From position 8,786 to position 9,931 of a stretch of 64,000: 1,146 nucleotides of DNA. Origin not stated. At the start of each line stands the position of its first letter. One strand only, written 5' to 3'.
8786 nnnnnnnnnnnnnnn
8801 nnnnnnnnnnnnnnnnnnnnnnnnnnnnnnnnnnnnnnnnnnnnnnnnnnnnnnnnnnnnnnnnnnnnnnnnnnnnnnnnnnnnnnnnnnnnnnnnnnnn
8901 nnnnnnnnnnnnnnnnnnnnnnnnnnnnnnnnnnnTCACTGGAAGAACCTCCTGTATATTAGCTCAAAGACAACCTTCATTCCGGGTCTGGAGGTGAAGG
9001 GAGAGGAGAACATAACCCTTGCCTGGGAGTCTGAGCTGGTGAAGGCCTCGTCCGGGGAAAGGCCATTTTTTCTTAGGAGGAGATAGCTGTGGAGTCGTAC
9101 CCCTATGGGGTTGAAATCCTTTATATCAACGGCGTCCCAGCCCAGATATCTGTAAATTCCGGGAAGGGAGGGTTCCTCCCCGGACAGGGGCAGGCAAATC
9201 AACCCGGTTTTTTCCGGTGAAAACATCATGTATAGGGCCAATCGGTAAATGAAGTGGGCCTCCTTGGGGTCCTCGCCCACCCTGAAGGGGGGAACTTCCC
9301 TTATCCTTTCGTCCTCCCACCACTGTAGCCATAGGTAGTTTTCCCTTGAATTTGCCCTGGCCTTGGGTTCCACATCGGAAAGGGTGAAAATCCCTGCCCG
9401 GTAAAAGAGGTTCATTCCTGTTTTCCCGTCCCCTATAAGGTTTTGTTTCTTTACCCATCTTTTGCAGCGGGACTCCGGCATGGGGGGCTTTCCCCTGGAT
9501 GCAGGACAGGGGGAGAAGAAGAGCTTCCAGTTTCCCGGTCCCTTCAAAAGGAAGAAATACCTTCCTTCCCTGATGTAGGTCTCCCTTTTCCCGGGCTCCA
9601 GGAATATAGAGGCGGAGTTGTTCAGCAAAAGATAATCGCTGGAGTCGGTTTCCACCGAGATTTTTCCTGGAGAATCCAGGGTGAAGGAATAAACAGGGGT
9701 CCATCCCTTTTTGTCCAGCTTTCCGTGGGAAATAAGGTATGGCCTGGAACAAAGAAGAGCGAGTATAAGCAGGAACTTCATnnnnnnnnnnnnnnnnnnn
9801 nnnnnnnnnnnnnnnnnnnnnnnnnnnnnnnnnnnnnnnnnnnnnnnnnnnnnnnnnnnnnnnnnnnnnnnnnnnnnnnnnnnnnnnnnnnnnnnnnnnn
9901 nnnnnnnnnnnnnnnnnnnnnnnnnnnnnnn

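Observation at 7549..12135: Operon of secreted S9 peptidase, three uncharacterised secreted/OM proteins, and S8 subtilase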

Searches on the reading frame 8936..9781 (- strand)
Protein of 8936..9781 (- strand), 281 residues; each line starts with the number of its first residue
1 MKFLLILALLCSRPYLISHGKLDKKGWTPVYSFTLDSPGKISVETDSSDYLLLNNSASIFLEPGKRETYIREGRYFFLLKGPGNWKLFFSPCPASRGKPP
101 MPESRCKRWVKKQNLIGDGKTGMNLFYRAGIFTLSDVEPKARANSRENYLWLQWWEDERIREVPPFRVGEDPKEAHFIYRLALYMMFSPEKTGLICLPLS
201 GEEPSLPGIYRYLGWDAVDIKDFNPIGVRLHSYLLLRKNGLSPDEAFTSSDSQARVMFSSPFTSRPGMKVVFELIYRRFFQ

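Call 4: search_protein_families(library=pfam, proteins=[window:8936-9781:-], max_evalue=0.1)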
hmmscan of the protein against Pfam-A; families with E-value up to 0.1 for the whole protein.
window:8936-9781:- (281 aa): 0 families

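Call 5: search_protein_families(library=ncbifam, proteins=[window:8936-9781:-], max_evalue=0.1)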
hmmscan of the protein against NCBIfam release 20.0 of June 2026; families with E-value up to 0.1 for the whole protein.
window:8936-9781:- (281 aa): 0 families

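Call 6: find_homologous_proteins(query=window:8936-9781:-, max_evalue=0.001)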
Query window:8936-9781:- (281 aa): 8 proteins with E <= 0.001 among 565 candidates.
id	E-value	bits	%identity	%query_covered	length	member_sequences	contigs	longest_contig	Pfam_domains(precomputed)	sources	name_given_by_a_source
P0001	3.9e-192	655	100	100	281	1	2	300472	-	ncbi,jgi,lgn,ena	-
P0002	9.4e-163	559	83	100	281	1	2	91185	-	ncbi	-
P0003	2.0e-133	462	70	96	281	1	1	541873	-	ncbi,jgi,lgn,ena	-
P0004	2.7e-120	419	63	100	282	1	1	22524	-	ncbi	-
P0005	6.8e-113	395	61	96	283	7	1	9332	-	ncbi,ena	-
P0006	2.5e-110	387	59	96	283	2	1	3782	-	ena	-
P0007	1.4e-52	197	37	99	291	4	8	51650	-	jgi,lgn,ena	-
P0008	4.4e-44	169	36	99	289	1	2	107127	-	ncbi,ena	-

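Call 7: find_encoding_contigs(protein=P0008, flank=10000, max_places=3)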
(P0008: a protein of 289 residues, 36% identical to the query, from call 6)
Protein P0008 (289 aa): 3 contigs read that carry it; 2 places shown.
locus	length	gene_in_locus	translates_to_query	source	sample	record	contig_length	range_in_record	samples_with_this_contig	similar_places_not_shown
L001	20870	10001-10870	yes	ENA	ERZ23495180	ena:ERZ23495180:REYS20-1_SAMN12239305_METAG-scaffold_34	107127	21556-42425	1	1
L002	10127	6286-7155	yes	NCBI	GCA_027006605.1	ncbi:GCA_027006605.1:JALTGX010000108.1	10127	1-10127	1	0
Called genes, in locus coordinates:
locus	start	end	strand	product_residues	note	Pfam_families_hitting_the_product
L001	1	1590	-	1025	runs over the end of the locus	PF14870:PSII_BNR (faint), PF25852:DUF6242_C (faint), PF02012:BNR (faint), PF15902:Sortilin-Vps10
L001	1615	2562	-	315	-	PF01073:3Beta_HSD, PF01370:Epimerase, PF02719:Polysacc_synt_2, PF04321:RmlD_sub_bind, PF16363:GDP_Man_Dehyd, PF07993:NAD_binding_4 (weak)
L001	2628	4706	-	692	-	PF06452:CBM9_1, PF19313:DUF5916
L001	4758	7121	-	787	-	PF01590:GAF, PF13185:GAF_2, PF00989:PAS (weak), PF08447:PAS_3, PF13426:PAS_9, PF08448:PAS_4, PF02518:HATPase_c, PF00072:Response_reg, +2 more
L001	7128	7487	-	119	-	-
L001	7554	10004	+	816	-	PF26549:Tricorn_N (faint), PF00326:Peptidase_S9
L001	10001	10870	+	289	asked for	-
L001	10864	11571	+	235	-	-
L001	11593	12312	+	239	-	-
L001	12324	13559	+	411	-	PF00082:Peptidase_S8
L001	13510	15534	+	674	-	PF00270:DEAD (weak), PF04851:ResIII, PF17757:UvrB_inter, PF27431:UvrB_3rd, PF00271:Helicase_C, PF12344:UvrB, PF02151:UVR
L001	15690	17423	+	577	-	-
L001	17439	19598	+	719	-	PF22019:GlgB_N, PF02922:CBM_48, PF00128:Alpha-amylase, PF02806:Alpha-amylase_C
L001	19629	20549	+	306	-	-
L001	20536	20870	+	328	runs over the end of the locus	-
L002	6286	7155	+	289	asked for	-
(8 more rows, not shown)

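Call 8: find_encoding_contigs(protein=P0007, flank=10000, max_places=3)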
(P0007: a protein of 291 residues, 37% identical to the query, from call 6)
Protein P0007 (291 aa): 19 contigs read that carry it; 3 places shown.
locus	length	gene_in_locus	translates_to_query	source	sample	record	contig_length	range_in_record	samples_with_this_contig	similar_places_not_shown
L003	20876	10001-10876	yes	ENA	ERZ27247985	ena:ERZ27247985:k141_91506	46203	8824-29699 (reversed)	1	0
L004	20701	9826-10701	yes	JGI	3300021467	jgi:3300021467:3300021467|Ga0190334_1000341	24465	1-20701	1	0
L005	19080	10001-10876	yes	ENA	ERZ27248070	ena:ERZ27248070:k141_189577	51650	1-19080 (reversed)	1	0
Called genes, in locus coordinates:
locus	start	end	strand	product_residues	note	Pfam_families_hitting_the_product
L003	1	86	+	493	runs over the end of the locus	PF00478:IMPDH, PF00571:CBS, PF03060:NMO, PF01070:FMN_dh, PF01207:Dus (faint), PF00977:His_biosynth (faint)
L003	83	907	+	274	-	PF13424:TPR_12 (faint), PF00515:TPR_1 (weak), PF07719:TPR_2 (faint), PF12895:ANAPC3 (faint), PF13181:TPR_8 (faint), PF13414:TPR_11 (faint), PF13371:TPR_9, PF13432:TPR_16 (weak), +3 more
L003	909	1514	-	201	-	PF07963:N_methyl (faint)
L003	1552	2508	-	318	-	PF01073:3Beta_HSD, PF01370:Epimerase, PF02719:Polysacc_synt_2, PF04321:RmlD_sub_bind, PF16363:GDP_Man_Dehyd, PF07993:NAD_binding_4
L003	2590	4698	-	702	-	PF06452:CBM9_1 (weak), PF19313:DUF5916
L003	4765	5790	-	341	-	PF02518:HATPase_c, PF06713:bPH_4 (faint), PF00072:Response_reg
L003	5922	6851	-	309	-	PF00989:PAS (weak), PF13188:PAS_8 (faint), PF08448:PAS_4 (faint), PF13426:PAS_9, PF08447:PAS_3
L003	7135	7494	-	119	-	-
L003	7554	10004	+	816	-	PF26549:Tricorn_N (faint), PF26550:Tricorn_2nd (faint), PF00930:DPPIV_N (faint), PF25174:Beta-prop_THOC3 (faint), PF07676:PD40 (faint), PF02129:Peptidase_S15 (faint), PF00326:Peptidase_S9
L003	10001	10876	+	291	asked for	-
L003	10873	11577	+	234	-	-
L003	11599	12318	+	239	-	-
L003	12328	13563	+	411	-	PF00082:Peptidase_S8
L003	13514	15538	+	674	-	PF00270:DEAD (weak), PF04851:ResIII, PF13604:AAA_30 (faint), PF17757:UvrB_inter, PF27431:UvrB_3rd, PF00271:Helicase_C, PF12344:UvrB, PF02151:UVR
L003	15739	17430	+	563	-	-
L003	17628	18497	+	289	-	PF00892:EamA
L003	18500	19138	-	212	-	-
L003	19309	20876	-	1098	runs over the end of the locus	PF26549:Tricorn_N, PF07676:PD40 (weak), PF26549:Tricorn_N, PF26550:Tricorn_2nd, PF07676:PD40, PF14684:Tricorn_C1, PF14685:PDZ_Tricorn, PF03572:Peptidase_S41, +5 more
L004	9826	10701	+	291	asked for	-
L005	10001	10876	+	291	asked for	-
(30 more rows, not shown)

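Call 9: find_encoding_contigs(protein=P0003, flank=10000, max_places=2)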
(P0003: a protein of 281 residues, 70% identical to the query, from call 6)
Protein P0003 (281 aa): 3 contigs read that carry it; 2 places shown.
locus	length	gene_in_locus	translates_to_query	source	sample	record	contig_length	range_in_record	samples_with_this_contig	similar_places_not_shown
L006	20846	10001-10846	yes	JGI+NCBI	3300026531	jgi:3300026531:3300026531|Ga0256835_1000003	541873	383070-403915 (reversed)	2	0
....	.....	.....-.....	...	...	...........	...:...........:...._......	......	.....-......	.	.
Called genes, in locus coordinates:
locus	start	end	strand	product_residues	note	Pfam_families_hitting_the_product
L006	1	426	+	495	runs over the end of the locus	PF01841:Transglut_core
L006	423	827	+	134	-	PF00254:FKBP_C (weak)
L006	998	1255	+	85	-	-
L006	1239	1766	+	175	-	PF15919:HicB_lk_antitox, PF21748:UPF0150 (weak), PF05534:HicB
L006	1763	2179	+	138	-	-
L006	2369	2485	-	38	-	-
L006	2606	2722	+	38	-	-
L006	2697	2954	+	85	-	PF09723:Zn_ribbon_8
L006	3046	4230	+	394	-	PF00817:IMS, PF21999:IMS_HHH_1 (faint), PF11799:IMS_C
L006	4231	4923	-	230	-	-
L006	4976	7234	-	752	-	PF00989:PAS (weak), PF08448:PAS_4, PF08447:PAS_3, PF13426:PAS_9, PF08448:PAS_4, PF13426:PAS_9, PF02518:HATPase_c, PF00072:Response_reg, +1 more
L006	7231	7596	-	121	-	-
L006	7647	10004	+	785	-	PF00326:Peptidase_S9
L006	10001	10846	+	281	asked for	-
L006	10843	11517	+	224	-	-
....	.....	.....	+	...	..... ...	-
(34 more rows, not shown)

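Call 14: find_related_loci(query=A1, collection=genome_contigs, flank=10000)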
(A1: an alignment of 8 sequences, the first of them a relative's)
Query A1 (281 aa) in genome_contigs; peptide patterns used: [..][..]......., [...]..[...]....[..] (x = any residue, [..] = any of these).
48 stretches matched a pattern; 5 encode a relative of the query (tblastn E <= 1e-3); 5 distinct loci.
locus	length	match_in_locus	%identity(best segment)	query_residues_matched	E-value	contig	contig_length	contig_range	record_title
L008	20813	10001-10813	70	11-281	9e-132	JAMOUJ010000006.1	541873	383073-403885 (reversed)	MAG: Candidatus Aminicenantes bacterium isolate PIR-30_maxbin2_scaf2bin.175 PIR-30_scaffold_3_c1, whole genome shotgun s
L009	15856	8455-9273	61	11-281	1e-112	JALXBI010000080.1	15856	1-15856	MAG: Candidatus Aminicenantes bacterium isolate T2_metabat2_scaf2bin.089 T2_NODE_3706_length_15856_cov_2.525017, whole g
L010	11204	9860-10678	59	11-281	1e-104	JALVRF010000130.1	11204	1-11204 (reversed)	MAG: Candidatus Aminicenantes bacterium isolate A3_metabat2_scaf2bin.131 A3_NODE_4788_length_11204_cov_10.964250, whole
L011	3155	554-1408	38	3-281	9e-57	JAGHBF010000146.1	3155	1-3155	MAG: Candidatus Aminicenantes bacterium isolate AUK249 PB_MBMC_203_c_000000000022, whole genome shotgun sequence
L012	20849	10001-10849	36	3-281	2e-49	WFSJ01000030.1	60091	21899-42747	MAG: Acidobacteria bacterium isolate S016_38 k151_469582, whole genome shotgun sequence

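Call 25: predict_structure(alignment_id=A1)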
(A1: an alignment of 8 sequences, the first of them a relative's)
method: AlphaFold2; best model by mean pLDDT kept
length: 281 residues; sequences in the alignment: 8
mean_pLDDT: 56.9   pTM: 0.35
mean pLDDT of the five models: 56.9, 53.0, 41.7, 38.9, 36.6
residues with pLDDT >= 90: 27; 70-90: 66; 50-70: 43; < 50: 145
segments of 3 or more residues with pLDDT < 50: 1-12, 93-142, 144-223, 278-280
pLDDT, mean of each block of 10 residues (from residue 1): 38 76 89 78 90 77 82 84 89 43 37 35 43 45 47 41 38 36 36 30 31 36 55 73 85 63 61 56 52
secondary structure, 60 per line:
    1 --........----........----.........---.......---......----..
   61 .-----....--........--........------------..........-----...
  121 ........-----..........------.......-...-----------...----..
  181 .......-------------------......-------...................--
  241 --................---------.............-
elements in order: H3-10 E15-22 E27-35 E39-45 E49-54 E59-61 E67-70 E73-80 E83-90 H103-112 H118-128 H134-143 H150-156 H179-187 H207-212 H220-238 H243-258 H268-280

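Call 33: fold_search(model_id=the predicted structure, library=pdb)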
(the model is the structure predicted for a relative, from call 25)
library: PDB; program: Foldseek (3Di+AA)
matches with E <= 10: 1357; with E <= 0.001: 1
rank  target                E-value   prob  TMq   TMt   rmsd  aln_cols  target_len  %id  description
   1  4mlo                  3.0e-04  0.77  0.17  0.18  21.2       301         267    9  1.65A resolution structure of ToxT from Vibrio cholerae (P21 Form) (released 2016-04-20)
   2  5sux                  1.2e-03  0.57  0.17  0.18  21.5       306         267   11  Crystal Structure of ToxT from Vibrio Cholerae O395 bound to (E)-4-(8-methylnaphthalen-1-yl)but-3-enoic acid (released 2017-04-12)
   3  6pb9                  1.9e-03  0.66  0.20  0.20  22.2       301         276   10  Crystal structure of unsaturated fatty acid bound ToxT K231A from Vibrio cholerae strain SCE256 (released 2020-01-01)
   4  8wc1                  2.5e-03  1.00  0.21  0.37   7.1       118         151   14  A carbohydrate binding domain of a putative pectate lyase (released 2024-09-18)
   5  3gbg                  2.7e-03  0.63  0.19  0.20  21.5       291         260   11  Crystal Structure of ToxT from Vibrio Cholerae O395 (released 2010-02-23)
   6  9bur_A                4.0e-03  0.91  0.22  0.10  17.0       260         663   11  Structure of GGCX-BGP complex (released 2025-01-29)
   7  9j9t_A                5.8e-03  0.99  0.20  0.28   7.9       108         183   14  artificial mononuclear Zn-bound metalloprotein 4 (M4:Zn) (released 2025-07-02)
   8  2q30_B                6.1e-03  1.00  0.21  0.47   6.8        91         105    6  Crystal structure of a rmlc-like cupin protein (dde_2303) from desulfovibrio desulfuricans subsp. at 1.94 A resolution (released 2007-06-19)
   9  6p7r                  6.1e-03  0.66  0.22  0.22  21.4       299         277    7  Crystal structure of unsaturated fatty acid bound wild-type ToxT from Vibrio cholerae strain SCE256 (released 2020-01-01)
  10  2q30_E                7.8e-03  1.00  0.21  0.47   5.0        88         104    6  Crystal structure of a rmlc-like cupin protein (dde_2303) from desulfovibrio desulfuricans subsp. at 1.94 A resolution (released 2007-06-19)
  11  3ryk_A                7.8e-03  0.92  0.19  0.26   8.1       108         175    9  1.63 Angstrom resolution crystal structure of dTDP-4-dehydrorhamnose 3,5-epimerase (rfbC) from Bacillus anthracis str. (released 2011-05-25)
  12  5suw                  7.8e-03  0.38  0.18  0.18  21.6       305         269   10  Crystal Structure of ToxT from Vibrio Cholerae O395 bound to 3-(8-Methyl-1,2,3,4-tetrahydronaphthalen-1-yl)propanoic aci (released 2017-04-12)
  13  9bux_A                9.3e-03  0.60  0.19  0.09  17.0       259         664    9  Structure of GGCX-BGP-menaquinone-4 epoxide complex (released 2025-01-29)
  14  9l21_A                9.3e-03  0.60  0.20  0.09  15.8       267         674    9  cryo-EM structure of Vitamin K-dependent gamma-carboxylase complexed with factor IX (released 2025-10-22)
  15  2i45_C                9.8e-03  0.96  0.18  0.41  11.7        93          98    6  Crystal structure of protein NMB1881 from Neisseria meningitidis (released 2006-09-19)
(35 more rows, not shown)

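Call 37: search_protein_representatives(alignment_id=A1)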
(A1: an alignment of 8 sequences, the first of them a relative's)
Query: 8 sequences, 282 profile positions. Proteins with E-value up to 0.001 (for the whole library): 3; up to 1e-10: 2; up to 1e-30: 2. The best 3 are listed.
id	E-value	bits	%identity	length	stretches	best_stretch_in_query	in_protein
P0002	4.5e-146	501.7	-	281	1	1-282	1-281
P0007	2.9e-123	426.9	-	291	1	2-282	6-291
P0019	9.9e-06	41.3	-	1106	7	141-193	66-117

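Call 59: search_protein_families(library=padloc, proteins=[window:8936-9781:-], max_evalue=0.01)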
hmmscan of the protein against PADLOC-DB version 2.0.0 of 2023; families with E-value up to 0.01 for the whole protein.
window:8936-9781:- (281 aa): 0 families

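Call 65: search_protein_families(library=pfam, proteins=[L003:15739-17430:+, L001:15690-17423:+], max_evalue=10)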
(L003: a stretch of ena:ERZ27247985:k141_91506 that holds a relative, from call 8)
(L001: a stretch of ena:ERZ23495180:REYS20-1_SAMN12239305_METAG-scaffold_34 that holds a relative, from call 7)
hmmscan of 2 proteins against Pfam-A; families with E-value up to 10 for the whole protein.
L003:15739-17430:+ (563 aa): 1 family
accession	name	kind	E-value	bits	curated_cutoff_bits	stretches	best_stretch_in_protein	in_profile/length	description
PF13231.12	PMT_2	-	0.00084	20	26.1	1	86-195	20-132/160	Dolichyl-phosphate-mannose-protein mannosyltransferase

L001:15690-17423:+ (577 aa): 2 families
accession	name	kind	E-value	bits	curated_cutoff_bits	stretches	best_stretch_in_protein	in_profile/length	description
PF13231.12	PMT_2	-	0.0021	18.7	26.1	1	104-211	24-132/160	Dolichyl-phosphate-mannose-protein mannosyltransferase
PF11255.13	DUF3054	-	0.049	14.5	25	1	307-378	34-103/110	Protein of unknown function (DUF3054)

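Call 68: search_protein_families(library=pfam, alignment_id=A1, max_evalue=5)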
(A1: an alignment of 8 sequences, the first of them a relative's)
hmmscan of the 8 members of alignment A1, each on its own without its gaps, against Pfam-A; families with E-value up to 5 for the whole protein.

A. member 1, P0001 (281 aa): 0 families

B. families by the number of members that match (of 8 scanned): 0 families

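Call 70: search_solved_structures(query=A1, max_evalue=10)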
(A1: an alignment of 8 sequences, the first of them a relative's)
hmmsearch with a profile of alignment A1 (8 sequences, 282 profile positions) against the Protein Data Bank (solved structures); distinct sequences matched with E-value up to 10: 0.
